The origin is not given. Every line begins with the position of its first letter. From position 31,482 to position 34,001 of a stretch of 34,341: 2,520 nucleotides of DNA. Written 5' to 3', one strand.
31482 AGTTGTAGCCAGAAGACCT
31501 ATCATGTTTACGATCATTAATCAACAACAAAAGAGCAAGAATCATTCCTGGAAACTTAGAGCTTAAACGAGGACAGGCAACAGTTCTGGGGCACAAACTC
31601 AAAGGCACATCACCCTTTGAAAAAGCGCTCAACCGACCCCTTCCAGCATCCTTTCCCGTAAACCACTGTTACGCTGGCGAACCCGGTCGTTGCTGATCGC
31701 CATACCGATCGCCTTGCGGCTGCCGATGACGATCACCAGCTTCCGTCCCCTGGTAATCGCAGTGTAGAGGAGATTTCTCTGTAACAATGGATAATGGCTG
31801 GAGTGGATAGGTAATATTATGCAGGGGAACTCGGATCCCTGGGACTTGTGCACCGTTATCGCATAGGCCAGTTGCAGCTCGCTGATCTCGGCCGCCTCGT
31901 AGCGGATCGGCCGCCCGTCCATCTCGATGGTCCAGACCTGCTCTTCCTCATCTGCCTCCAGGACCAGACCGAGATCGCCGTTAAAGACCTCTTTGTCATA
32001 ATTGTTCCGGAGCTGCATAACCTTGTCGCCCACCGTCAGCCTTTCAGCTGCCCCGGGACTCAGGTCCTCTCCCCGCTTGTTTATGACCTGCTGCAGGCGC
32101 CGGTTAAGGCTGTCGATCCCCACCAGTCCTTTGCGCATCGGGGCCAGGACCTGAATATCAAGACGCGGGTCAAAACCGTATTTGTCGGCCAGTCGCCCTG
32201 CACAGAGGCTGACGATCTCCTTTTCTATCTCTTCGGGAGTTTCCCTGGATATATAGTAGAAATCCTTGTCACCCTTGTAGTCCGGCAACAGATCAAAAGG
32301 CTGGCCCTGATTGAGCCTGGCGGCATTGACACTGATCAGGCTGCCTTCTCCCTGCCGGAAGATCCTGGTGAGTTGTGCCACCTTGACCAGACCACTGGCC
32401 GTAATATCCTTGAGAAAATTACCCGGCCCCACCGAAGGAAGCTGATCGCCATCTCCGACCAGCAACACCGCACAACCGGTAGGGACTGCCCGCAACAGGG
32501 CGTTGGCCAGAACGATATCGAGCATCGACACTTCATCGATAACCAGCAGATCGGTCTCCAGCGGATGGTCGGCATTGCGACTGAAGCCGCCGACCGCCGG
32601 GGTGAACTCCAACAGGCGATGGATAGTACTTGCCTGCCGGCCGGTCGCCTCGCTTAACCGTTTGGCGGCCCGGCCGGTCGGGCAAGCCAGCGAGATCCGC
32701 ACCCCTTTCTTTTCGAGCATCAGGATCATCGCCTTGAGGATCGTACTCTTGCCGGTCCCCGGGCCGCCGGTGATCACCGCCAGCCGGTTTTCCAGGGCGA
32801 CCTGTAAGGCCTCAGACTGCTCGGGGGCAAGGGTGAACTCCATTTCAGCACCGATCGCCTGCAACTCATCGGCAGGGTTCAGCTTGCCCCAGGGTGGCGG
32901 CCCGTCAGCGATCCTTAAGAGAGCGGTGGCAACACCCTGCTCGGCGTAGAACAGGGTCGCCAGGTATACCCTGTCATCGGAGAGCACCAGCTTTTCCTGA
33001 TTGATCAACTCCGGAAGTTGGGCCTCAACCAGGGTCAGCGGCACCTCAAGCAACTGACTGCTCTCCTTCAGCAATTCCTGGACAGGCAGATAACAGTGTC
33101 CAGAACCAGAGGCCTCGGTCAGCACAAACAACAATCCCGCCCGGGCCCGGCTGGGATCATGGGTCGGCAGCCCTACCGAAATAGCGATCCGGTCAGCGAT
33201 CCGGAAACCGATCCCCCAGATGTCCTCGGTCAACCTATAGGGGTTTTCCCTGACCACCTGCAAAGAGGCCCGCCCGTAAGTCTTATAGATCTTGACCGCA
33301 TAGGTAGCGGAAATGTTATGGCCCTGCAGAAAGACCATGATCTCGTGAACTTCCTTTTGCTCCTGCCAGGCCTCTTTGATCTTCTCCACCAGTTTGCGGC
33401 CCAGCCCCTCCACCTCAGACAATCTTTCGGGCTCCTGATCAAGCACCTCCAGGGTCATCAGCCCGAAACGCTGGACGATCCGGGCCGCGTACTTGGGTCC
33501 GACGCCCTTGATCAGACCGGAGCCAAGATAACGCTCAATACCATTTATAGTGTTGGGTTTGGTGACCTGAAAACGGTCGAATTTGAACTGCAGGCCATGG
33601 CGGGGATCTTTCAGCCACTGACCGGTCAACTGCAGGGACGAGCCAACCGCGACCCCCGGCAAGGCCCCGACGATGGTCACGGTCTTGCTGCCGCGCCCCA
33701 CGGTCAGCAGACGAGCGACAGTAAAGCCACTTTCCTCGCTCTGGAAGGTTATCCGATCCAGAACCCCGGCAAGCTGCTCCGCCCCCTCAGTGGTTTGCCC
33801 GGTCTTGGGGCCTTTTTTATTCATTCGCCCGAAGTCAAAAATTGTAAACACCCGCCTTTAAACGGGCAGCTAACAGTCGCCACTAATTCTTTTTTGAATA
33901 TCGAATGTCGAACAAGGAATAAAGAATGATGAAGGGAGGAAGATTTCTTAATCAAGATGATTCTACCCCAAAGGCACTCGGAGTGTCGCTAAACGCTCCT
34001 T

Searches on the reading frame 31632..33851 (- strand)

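Call 15: search_protein_families(library=pfam, proteins=[window:31632-33851:-], max_evalue=0.001)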
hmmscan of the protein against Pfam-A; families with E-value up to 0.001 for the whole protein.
window:31632-33851:- (740 aa): 14 families
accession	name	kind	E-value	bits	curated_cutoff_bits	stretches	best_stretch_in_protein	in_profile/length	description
PF13245.12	AAA_19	-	6e-44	149.9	25.1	1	345-476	1-134/134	AAA domain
PF13604.12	AAA_30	-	1.3e-39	136.4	27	1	341-518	2-173/191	AAA domain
PF14490.11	HHH_RecD2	-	2.2e-38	130.5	27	1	164-254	1-92/92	ATP-dependent RecD2 DNA helicase HHH domain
PF23139.1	OB_YrrC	-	1e-20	73.8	27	1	25-99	2-76/76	ATP-dependent DNA helicase YrrC, OB-fold domain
PF13538.12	UvrD_C_2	-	7.1e-19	67.9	27.4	1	661-709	1-52/52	UvrD-like helicase C-terminal domain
PF18335.7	SH3_13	-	2.1e-17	63.1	41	1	582-643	1-64/65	ATP-dependent RecD-like DNA helicase SH3 domain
PF14520.12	HHH_5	-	5.3e-10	40.1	27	1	114-164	7-57/57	Helix-hairpin-helix domain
PF01443.25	Viral_helicase1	-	1.4e-09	38.5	21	0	359-474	2-100/228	Viral superfamily 1 RNA helicase core domain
PF13086.12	AAA_11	-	2.6e-06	27.9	27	0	343-391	4-59/257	AAA domain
PF13401.12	AAA_22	-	6.2e-06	27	27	1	355-467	5-123/130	AAA domain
PF20720.3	nSTAND3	-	8.3e-05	22.8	27.2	1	346-386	8-48/155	Novel STAND NTPase 3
PF03266.21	NTPase_1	-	0.00024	21.4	23.9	0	359-387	3-31/168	NTPase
PF03193.22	RsgA_GTPase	-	0.00027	21.2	30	1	328-399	77-150/174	RsgA GTPase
PF03308.22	MeaB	-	0.00099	18.6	23.1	0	360-388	38-66/273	Methylmalonyl Co-A mutase-associated GTPase MeaB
